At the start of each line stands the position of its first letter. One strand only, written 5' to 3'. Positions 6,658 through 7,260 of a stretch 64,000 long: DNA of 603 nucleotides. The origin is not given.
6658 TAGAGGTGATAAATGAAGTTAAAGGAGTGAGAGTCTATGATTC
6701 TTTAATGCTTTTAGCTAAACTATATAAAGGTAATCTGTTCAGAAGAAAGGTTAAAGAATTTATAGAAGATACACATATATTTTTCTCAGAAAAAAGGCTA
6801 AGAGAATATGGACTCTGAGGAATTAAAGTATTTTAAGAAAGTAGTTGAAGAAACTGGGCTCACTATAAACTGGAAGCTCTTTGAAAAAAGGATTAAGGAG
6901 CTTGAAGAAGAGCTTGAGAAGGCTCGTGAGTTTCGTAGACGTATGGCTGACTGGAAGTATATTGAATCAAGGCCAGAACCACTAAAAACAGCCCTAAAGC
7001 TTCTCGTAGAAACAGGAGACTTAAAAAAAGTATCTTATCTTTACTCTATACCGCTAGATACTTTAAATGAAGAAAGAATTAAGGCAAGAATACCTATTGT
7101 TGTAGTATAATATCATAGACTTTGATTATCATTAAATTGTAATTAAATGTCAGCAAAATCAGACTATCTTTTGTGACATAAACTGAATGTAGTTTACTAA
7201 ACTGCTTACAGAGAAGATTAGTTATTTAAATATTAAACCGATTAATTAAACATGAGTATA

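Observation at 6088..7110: Cassette B: a second antitoxin-PIN-antitoxin triad with its own 112-nt perfectly identical core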

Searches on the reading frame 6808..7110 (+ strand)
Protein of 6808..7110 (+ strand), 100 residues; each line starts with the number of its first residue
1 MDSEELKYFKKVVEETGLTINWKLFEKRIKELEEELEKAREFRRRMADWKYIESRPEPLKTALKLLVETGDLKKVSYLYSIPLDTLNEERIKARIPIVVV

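Call 4: search_protein_families(library=pfam, proteins=[window:6808-7110:+], max_evalue=1)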
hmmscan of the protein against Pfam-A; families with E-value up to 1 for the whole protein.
window:6808-7110:+ (100 aa): 3 families
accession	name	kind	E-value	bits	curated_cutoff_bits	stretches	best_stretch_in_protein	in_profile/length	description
PF20537.3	DUF6752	-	0.0024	18.1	27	1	26-48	2-24/55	Domain of unknown function (DUF6752)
PF22510.1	FlhF_N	-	0.054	14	27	1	56-70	1-15/54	Flagellar biosynthesis protein FlhF, N domain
PF16360.10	GTP-bdg_M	-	0.19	12.8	29.5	1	15-45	44-74/79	GTP-binding GTPase Middle Region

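Call 5: search_protein_families(library=ncbifam, proteins=[window:6808-7110:+], max_evalue=1)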
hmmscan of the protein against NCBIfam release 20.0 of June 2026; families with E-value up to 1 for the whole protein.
window:6808-7110:+ (100 aa): 0 families

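Call 31: find_homologous_proteins(query=A3, max_evalue=0.001)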
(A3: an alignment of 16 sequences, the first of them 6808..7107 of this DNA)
Query A3 (16 sequences) (100 aa, profile of the alignment): 1308 proteins with E <= 0.001 among 4421 candidates; the best 120 are listed.
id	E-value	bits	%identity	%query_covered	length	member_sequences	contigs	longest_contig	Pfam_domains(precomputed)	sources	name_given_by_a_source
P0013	1.2e-34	136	56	71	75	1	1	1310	-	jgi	-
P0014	1.3e-34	136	53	53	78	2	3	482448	-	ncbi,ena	-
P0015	1.4e-34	135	56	71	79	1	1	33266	-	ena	-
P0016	1.6e-34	135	42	55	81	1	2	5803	-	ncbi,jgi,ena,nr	ncbi:hypothetical protein DRO33_00815 [Candidatus Bathyarchaeota archaeon]|nr:MAG: hypothetical prot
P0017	2.0e-34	135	54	72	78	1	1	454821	-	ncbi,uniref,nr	ncbi:MAG: hypothetical protein B7O98_06610 [Zestosphaera tikiterensis]|uniref:PaREP6 n=1 Tax=Zestosp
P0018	2.5e-34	135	54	72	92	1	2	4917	-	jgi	-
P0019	4.2e-34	134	54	72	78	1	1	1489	-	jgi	-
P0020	5.7e-34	133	56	70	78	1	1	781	-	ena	-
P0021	6.3e-34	133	48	75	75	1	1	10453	-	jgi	-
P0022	6.5e-34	133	55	53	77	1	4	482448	-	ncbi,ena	-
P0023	6.6e-34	133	55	53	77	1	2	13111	-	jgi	-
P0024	7.6e-34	133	45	55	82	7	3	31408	-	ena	-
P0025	9.5e-34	133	40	55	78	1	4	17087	-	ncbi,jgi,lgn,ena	-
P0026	1.2e-33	132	45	53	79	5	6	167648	-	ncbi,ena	-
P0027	1.2e-33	132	56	66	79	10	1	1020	-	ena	-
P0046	2.2e-32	128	56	66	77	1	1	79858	-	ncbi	ncbi:MAG: hypothetical protein ACP5KE_03210 [Candidatus Methanodesulfokora sp.]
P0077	3.1e-31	125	45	69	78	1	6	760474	-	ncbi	ncbi:MAG: hypothetical protein QXR35_06970 [Candidatus Korarchaeum sp.]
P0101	1.2e-30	123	49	63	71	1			-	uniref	uniref:PaREP6 n=1 Tax=Thermofilum pendens TaxID=2269 RepID=A0A7J3X788_THEPE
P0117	2.2e-30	122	46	54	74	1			-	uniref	uniref:PaREP6 n=1 Tax=Ignisphaera aggregans TaxID=334771 RepID=A0A7J3Z629_9CREN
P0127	3.2e-30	121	48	63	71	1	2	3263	-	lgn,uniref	uniref:PaREP6 n=1 Tax=Thermofilum pendens TaxID=2269 RepID=A0A7C4FDX1_THEPE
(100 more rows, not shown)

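Call 51: search_solved_structures(query=A5, max_evalue=10)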
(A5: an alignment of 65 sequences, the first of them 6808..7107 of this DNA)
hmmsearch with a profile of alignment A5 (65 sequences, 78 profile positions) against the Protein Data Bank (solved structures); distinct sequences matched with E-value up to 10: 4.
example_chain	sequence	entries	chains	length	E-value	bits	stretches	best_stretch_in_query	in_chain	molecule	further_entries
8vx7_A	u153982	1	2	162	0.53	13.2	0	32-62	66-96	CID7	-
8vsr_B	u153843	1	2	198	1.2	12.1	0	16-33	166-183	Esub1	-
1rxv_A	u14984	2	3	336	1.3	12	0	38-70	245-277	Flap structure-specific endonuclease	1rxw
8vsq_A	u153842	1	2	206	1.4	11.9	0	16-33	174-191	Esub1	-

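Call 52: find_encoding_contigs(protein=P0077, flank=2000, max_places=2)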
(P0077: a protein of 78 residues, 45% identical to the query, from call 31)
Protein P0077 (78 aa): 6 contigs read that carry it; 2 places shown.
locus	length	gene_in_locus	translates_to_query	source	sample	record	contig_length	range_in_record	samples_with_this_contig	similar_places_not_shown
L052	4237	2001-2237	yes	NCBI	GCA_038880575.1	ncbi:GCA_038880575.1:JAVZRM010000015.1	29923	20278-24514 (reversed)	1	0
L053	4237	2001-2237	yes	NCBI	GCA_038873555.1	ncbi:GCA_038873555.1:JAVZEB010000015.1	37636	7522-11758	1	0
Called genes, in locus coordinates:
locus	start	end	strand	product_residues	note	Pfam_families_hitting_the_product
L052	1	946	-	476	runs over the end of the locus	PF01546:Peptidase_M20, PF07687:M20_dimer (faint)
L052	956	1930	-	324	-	PF02423:OCD_Mu_crystall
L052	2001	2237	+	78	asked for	-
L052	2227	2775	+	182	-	-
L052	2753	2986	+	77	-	-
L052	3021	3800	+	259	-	PF01946:Thi4, PF01494:FAD_binding_3 (weak), PF00890:FAD_binding_2 (faint), PF01266:DAO (weak), PF07992:Pyr_redox_2 (weak), PF12831:FAD_oxidored, PF13450:NAD_binding_8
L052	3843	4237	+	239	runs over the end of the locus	PF01209:Ubie_methyltran, PF05148:Methyltransf_8 (faint), PF13489:Methyltransf_23, PF01728:FtsJ (weak), PF13847:Methyltransf_31, PF08241:Methyltransf_11, PF08242:Methyltransf_12, PF13649:Methyltransf_25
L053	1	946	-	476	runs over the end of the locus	PF01546:Peptidase_M20, PF07687:M20_dimer (faint)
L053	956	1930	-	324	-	PF02423:OCD_Mu_crystall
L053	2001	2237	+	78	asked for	-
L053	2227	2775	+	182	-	-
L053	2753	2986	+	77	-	-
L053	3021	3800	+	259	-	PF01946:Thi4, PF01494:FAD_binding_3 (weak), PF00890:FAD_binding_2 (faint), PF01266:DAO (weak), PF07992:Pyr_redox_2 (weak), PF12831:FAD_oxidored, PF13450:NAD_binding_8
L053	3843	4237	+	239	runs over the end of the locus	PF01209:Ubie_methyltran, PF05148:Methyltransf_8 (faint), PF13489:Methyltransf_23, PF01728:FtsJ (weak), PF13847:Methyltransf_31, PF08241:Methyltransf_11, PF08242:Methyltransf_12, PF13649:Methyltransf_25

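Call 53: find_encoding_contigs(protein=P0046, flank=2000, max_places=2)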
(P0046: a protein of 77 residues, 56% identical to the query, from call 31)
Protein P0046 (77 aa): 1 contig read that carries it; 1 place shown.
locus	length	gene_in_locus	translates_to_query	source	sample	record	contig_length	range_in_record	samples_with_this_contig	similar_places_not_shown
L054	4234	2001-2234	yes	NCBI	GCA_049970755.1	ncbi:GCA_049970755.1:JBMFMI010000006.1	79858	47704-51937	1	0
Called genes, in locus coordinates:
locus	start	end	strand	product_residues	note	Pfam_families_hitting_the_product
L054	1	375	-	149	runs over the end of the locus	PF01850:PIN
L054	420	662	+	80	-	PF04014:MazE_antitoxin (weak)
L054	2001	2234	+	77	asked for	-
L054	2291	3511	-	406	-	PF01979:Amidohydro_1, PF07969:Amidohydro_3 (faint)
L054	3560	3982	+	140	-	PF14464:Prok-JAB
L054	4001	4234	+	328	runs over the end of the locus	-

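Call 54: find_encoding_contigs(protein=P0026, flank=8000, max_places=3)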
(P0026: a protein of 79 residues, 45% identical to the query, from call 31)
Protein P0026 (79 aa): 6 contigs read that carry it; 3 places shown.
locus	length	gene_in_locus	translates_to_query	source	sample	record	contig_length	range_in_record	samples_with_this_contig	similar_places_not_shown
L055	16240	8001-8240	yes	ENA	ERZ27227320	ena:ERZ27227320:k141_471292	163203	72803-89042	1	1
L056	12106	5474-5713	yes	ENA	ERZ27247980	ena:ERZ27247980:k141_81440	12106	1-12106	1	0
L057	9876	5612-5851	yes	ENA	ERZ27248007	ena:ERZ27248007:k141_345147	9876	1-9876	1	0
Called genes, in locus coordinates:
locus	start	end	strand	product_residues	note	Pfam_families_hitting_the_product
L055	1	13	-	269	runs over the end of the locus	PF03328:HpcH_HpaI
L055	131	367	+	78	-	-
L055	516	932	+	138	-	PF18765:Polbeta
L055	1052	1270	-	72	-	-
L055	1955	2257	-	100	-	-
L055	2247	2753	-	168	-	PF11848:DUF3368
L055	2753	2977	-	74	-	-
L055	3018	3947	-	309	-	PF01663:Phosphodiest (faint), PF00884:Sulfatase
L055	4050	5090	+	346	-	-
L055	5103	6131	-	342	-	PF01637:ATPase_2, PF13191:AAA_16 (weak), PF25199:nSTAND_NTPase5 (faint), PF20720:nSTAND3 (faint), PF02492:cobW (faint), PF13173:AAA_14 (faint), PF13401:AAA_22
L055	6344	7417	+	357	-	PF04055:Radical_SAM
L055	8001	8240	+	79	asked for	-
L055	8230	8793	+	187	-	PF11848:DUF3368 (weak)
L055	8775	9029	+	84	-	-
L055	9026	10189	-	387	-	PF04295:GD_AH_second, PF20629:GD_AH_C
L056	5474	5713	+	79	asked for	-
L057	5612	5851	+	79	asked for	-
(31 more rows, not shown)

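Call 56: predict_structure(alignment_id=A5)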
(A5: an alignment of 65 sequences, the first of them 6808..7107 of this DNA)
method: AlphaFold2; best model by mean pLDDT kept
length: 100 residues; sequences in the alignment: 65
mean_pLDDT: 94.6   pTM: 0.76
mean pLDDT of the five models: 94.6, 94.2, 94.1, 93.9, 93.9
residues with pLDDT >= 90: 81; 70-90: 19; 50-70: 0; < 50: 0
segments of 3 or more residues with pLDDT < 50: none
pLDDT, mean of each block of 10 residues (from residue 1): 84 90 91 96 98 98 98 98 98 95
secondary structure, 60 per line:
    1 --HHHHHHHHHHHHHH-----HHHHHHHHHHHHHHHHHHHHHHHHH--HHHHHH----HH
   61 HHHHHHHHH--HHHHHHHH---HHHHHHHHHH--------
elements in order: H3-16 H22-46 H49-54 H59-69 H72-79 H83-92

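Call 64: search_protein_families(library=padloc, proteins=[window:6808-7107:+], max_evalue=0.1)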
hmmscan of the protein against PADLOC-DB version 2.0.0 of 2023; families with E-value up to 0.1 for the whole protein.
window:6808-7107:+ (100 aa): 1 family
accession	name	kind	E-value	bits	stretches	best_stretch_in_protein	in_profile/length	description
PDLC01223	Cas11f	-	0.0089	14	1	4-72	29-88/167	CAS-III-F; effector_SS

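Call 66: search_protein_families(library=pfam, alignment_id=A5, max_evalue=0.1)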
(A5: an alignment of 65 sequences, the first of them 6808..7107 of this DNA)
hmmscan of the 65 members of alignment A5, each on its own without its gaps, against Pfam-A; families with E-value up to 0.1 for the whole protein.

A. member 1, window:6808-7107:+ (100 aa): 2 families
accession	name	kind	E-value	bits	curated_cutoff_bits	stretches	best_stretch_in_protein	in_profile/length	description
PF20537.3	DUF6752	-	0.0024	18.1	27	1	26-48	2-24/55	Domain of unknown function (DUF6752)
PF22510.1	FlhF_N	-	0.054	14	27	0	56-70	1-15/54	Flagellar biosynthesis protein FlhF, N domain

B. families by the number of members that match (of 65 scanned): 10 families
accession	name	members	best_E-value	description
PF19252.4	HIND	5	0.031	HIND motif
PF03683.19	UPF0175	3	0.0028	Uncharacterised protein family (UPF0175)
PF08145.17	BOP1NT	3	0.013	BOP1NT (NUC169) domain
PF24033.1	DUF7342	3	0.053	Family of unknown function (DUF7342)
PF16517.10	Nore1-SARAH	3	0.058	Novel Ras effector 1 C-terminal SARAH (Sav/Rassf/Hpo) domain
PF20537.3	DUF6752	2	0.0024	Domain of unknown function (DUF6752)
PF12392.13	DUF3656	1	0.034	Collagenase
PF02214.28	BTB_2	1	0.043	BTB/POZ domain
PF22510.1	FlhF_N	1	0.054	Flagellar biosynthesis protein FlhF, N domain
PF24818.1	PH_TRF2_HOY1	1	0.097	TRF2/HOY1 PH-like domain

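Call 79: search_dna_similar(query=window:6808-7107:+, collection=phages, mode=protein, max_evalue=0.001, max_rows=10)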
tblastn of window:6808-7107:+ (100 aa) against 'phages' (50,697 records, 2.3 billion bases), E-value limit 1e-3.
No match.

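Call 81: list_cluster_members(proteins=[P0026, P0001, P0133])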
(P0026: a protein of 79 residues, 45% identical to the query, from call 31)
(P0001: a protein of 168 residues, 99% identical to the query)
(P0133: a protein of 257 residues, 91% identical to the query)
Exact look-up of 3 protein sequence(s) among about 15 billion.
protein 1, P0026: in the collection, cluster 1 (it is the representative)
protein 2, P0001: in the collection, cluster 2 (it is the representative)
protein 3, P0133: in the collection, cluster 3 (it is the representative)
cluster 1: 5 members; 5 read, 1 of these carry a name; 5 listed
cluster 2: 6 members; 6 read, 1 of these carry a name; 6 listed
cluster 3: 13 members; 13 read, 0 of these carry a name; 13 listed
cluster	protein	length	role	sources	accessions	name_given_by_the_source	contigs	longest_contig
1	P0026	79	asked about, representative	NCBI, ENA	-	-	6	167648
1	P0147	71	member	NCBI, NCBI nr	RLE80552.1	MAG: hypothetical protein DRJ52_06130 [Thermoprotei archaeon]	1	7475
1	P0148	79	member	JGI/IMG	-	-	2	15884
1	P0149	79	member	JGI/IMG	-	-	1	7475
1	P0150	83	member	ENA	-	-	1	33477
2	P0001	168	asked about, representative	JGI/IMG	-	-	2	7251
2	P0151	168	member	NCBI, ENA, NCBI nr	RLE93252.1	MAG: hypothetical protein DRN04_07610 [Thermoprotei archaeon]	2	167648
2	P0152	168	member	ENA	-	-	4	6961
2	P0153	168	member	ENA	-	-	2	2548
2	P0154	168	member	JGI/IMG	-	-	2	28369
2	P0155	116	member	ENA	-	-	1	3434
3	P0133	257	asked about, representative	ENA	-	-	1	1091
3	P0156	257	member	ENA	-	-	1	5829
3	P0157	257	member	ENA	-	-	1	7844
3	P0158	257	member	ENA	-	-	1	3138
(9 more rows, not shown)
